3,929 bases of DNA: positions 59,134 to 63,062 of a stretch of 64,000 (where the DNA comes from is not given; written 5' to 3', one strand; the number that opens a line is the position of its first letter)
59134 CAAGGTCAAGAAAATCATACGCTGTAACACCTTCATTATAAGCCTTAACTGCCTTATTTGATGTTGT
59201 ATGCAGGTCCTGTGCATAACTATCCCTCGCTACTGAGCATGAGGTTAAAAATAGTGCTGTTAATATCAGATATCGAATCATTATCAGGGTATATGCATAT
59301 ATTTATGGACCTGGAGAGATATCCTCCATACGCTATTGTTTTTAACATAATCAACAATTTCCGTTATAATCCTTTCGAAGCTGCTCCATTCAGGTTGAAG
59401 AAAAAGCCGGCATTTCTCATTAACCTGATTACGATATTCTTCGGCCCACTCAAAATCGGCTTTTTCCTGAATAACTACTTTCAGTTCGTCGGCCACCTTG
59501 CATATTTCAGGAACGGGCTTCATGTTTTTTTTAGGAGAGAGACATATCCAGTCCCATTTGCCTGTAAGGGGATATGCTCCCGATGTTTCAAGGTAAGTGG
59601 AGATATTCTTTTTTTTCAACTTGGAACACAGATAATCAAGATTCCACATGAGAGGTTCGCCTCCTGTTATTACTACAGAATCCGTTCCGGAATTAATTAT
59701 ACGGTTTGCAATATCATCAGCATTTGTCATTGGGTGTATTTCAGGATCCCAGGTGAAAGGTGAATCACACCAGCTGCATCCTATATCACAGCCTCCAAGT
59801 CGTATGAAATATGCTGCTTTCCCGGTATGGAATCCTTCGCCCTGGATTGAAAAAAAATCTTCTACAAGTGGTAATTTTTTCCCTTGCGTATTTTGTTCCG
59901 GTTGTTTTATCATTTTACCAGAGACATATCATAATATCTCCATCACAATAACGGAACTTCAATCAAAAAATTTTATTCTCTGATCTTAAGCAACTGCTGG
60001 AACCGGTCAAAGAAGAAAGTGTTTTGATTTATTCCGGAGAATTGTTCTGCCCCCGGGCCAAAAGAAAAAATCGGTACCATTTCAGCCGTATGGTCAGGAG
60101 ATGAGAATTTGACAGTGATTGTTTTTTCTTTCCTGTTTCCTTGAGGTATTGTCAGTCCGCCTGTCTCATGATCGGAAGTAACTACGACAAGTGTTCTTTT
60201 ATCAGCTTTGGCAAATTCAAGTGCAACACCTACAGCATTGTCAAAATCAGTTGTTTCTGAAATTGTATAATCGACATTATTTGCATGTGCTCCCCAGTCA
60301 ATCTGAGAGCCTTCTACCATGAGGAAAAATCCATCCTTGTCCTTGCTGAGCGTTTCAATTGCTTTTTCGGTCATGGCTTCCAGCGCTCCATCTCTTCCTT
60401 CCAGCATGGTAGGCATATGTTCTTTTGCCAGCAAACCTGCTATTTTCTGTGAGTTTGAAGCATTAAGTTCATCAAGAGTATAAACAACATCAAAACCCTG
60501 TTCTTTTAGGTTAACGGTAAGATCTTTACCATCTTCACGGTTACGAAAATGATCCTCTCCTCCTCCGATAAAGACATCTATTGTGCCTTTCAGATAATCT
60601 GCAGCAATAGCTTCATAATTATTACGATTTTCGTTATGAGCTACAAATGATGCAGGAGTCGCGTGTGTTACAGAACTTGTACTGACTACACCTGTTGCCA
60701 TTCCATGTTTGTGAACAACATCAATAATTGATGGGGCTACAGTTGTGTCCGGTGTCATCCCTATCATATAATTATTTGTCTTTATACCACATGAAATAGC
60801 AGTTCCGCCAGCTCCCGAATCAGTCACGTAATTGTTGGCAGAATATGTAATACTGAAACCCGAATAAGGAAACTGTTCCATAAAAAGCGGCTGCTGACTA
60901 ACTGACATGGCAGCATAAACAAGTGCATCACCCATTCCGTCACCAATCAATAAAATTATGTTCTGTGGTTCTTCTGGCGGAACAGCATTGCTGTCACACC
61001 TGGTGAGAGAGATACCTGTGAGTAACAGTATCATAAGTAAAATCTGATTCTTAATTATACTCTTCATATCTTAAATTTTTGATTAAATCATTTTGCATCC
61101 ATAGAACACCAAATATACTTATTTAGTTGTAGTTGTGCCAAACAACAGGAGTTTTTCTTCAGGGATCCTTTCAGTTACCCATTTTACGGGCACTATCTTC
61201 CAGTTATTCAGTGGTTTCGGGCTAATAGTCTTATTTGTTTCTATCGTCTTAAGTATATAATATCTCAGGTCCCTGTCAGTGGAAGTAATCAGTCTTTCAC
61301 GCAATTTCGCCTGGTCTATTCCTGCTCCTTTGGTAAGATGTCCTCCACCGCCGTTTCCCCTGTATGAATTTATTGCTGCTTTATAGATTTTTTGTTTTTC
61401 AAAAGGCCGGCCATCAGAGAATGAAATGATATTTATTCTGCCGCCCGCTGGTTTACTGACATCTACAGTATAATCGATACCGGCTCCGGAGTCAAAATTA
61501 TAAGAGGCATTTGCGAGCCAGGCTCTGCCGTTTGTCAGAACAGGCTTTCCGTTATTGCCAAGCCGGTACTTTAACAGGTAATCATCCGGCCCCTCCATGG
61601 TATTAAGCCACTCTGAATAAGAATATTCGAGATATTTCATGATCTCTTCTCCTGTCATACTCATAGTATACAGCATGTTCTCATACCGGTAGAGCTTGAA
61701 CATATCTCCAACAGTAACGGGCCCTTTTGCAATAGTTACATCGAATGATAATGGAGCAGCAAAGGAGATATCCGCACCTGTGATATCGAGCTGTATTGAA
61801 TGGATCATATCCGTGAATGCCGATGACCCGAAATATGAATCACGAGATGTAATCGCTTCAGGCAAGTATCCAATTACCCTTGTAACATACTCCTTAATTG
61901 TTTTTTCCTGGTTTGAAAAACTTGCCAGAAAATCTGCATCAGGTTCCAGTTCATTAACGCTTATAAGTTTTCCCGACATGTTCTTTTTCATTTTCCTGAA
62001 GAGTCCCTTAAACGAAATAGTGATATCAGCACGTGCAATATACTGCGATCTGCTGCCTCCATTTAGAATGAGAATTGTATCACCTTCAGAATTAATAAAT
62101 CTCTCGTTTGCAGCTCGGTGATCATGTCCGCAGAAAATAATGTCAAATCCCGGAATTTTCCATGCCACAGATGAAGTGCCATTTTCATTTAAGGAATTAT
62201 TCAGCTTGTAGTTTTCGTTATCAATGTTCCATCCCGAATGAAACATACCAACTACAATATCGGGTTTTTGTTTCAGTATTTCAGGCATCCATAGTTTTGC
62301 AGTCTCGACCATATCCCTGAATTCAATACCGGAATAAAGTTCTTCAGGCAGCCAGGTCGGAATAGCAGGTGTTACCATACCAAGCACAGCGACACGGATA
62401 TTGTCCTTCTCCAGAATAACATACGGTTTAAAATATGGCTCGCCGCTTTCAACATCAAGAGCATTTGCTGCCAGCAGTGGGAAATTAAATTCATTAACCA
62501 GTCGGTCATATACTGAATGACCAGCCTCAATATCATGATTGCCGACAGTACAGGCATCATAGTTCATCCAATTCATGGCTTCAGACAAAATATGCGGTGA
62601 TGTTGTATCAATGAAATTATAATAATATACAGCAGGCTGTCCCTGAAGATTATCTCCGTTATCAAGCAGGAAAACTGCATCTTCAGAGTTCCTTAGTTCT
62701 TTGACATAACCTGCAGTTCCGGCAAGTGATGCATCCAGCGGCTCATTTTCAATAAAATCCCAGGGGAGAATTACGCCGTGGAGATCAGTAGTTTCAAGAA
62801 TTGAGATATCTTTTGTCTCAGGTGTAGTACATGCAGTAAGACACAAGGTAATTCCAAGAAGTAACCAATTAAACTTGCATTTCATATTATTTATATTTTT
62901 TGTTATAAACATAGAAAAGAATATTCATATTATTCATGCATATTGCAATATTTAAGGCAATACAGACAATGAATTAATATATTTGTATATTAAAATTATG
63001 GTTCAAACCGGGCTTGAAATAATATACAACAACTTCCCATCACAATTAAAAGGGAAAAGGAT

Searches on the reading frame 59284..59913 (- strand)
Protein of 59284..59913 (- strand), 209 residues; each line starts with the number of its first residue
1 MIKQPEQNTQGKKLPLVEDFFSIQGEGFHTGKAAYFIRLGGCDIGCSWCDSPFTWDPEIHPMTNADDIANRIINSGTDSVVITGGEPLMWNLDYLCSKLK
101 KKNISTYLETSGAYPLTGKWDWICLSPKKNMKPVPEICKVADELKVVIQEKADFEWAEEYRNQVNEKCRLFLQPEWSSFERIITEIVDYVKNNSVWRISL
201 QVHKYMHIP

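Call 70: search_protein_families(library=pfam, proteins=[window:59284-59913:-], max_evalue=0.0001)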
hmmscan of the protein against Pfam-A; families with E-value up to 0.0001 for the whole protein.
window:59284-59913:- (209 aa): 2 families
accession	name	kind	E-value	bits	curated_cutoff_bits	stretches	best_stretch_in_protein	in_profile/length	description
PF04055.27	Radical_SAM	-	1.5e-09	38.7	29.5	1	40-114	5-88/166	Radical SAM superfamily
PF13353.11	Fer4_12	-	3.1e-06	28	22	1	24-100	2-75/137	4Fe-4S single cluster domain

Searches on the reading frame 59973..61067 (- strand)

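Call 70: search_protein_families(library=pfam, proteins=[window:59973-61067:-], max_evalue=0.0001)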
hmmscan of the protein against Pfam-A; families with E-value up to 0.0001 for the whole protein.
window:59973-61067:- (364 aa): 3 families
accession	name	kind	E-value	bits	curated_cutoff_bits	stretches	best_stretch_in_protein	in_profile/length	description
PF00245.25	Alk_phosphatase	-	1.3e-84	285.1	24.4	1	35-307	2-322/423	Alkaline phosphatase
PF01676.23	Metalloenzyme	-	7.1e-09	36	24.3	1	229-342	131-227/252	Metalloenzyme superfamily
PF00884.28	Sulfatase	-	8.2e-05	22.5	25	0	35-302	1-243/301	Sulfatase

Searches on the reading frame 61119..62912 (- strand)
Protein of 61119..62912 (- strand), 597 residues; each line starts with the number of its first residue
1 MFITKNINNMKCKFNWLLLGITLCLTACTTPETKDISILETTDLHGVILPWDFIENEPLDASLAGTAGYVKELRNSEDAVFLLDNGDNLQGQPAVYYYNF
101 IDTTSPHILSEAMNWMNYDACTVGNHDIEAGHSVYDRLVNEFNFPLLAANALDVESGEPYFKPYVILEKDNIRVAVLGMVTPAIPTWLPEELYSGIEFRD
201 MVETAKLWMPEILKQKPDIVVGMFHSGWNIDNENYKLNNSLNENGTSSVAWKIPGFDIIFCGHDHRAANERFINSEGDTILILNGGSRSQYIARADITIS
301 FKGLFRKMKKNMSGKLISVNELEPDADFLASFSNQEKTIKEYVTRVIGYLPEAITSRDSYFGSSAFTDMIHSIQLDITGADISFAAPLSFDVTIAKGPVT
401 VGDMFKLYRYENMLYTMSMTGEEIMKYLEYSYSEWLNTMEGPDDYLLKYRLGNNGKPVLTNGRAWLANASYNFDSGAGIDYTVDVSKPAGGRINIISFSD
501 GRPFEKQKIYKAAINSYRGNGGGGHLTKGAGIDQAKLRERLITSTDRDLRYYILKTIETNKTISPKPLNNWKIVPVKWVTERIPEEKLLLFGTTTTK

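Call 70: search_protein_families(library=pfam, proteins=[window:61119-62912:-], max_evalue=0.0001)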
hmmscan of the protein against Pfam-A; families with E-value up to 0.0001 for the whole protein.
window:61119-62912:- (597 aa): 2 families
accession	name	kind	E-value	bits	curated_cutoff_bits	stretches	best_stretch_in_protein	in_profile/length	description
PF02872.23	5_nucleotid_C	-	9.8e-28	97.7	23.6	1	346-524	1-152/158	5'-nucleotidase, C-terminal domain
PF00149.33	Metallophos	-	1.2e-11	45.8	21.5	1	37-266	2-190/191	Calcineurin-like phosphoesterase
